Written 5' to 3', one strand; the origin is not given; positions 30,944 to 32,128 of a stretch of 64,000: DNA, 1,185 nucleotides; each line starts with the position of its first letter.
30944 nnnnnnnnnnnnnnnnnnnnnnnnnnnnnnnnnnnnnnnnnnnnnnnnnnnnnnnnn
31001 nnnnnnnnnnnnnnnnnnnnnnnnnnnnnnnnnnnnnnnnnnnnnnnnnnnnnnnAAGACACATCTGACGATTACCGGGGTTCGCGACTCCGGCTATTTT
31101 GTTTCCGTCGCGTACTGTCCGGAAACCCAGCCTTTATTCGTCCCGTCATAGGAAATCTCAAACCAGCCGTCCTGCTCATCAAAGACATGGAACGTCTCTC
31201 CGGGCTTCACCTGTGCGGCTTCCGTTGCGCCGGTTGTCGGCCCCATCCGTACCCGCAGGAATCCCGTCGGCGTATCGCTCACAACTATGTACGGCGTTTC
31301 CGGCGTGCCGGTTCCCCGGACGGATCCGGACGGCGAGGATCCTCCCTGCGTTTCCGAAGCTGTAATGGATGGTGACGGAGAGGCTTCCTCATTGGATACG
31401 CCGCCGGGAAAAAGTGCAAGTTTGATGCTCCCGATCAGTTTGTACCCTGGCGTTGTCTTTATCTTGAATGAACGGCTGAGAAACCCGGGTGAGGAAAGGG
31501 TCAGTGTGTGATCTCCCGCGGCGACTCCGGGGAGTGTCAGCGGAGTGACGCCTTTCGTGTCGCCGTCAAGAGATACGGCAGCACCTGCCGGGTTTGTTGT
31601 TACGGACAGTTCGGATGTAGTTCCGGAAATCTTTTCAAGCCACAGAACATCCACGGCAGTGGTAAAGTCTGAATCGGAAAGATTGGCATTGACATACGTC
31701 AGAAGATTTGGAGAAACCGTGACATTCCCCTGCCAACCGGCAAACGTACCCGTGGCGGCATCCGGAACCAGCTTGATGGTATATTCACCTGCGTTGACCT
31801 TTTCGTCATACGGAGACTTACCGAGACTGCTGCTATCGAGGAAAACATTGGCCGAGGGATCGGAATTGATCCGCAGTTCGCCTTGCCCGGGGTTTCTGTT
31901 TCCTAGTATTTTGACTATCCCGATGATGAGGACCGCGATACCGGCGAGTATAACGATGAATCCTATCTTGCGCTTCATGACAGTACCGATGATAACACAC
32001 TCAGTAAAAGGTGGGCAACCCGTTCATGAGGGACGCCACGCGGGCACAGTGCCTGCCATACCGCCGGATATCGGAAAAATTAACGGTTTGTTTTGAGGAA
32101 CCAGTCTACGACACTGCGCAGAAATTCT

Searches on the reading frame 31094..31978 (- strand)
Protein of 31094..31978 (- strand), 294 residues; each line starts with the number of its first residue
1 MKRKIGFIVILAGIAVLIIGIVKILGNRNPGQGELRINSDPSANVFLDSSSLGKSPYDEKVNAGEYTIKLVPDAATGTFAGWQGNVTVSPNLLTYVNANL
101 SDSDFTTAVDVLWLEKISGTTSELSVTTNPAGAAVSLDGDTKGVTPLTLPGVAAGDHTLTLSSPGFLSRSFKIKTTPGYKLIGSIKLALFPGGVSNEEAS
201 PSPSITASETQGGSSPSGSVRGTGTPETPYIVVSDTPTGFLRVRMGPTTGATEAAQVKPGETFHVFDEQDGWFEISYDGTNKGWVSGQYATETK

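Call 58: search_protein_families(library=pfam, proteins=[window:31094-31978:-], max_evalue=0.01)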
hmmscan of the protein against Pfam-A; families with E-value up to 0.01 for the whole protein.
window:31094-31978:- (294 aa): 5 families
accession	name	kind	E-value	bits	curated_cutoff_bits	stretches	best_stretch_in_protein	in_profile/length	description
PF08308.17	PEGA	-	6.6e-21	74.4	20.8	2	122-177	2-57/71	PEGA domain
PF08239.17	SH3_3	-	5.6e-13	49.3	27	1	240-289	2-52/54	Bacterial SH3 domain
PF06347.19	SH3_4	-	4.7e-05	23.5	24.1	1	243-286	7-50/56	Bacterial SH3 domain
PF00018.34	SH3_1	-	0.0051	16.8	22.9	1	257-285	16-46/48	SH3 domain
PF07653.23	SH3_2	-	0.009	16.1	21.8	0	257-289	18-51/55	Variant SH3 domain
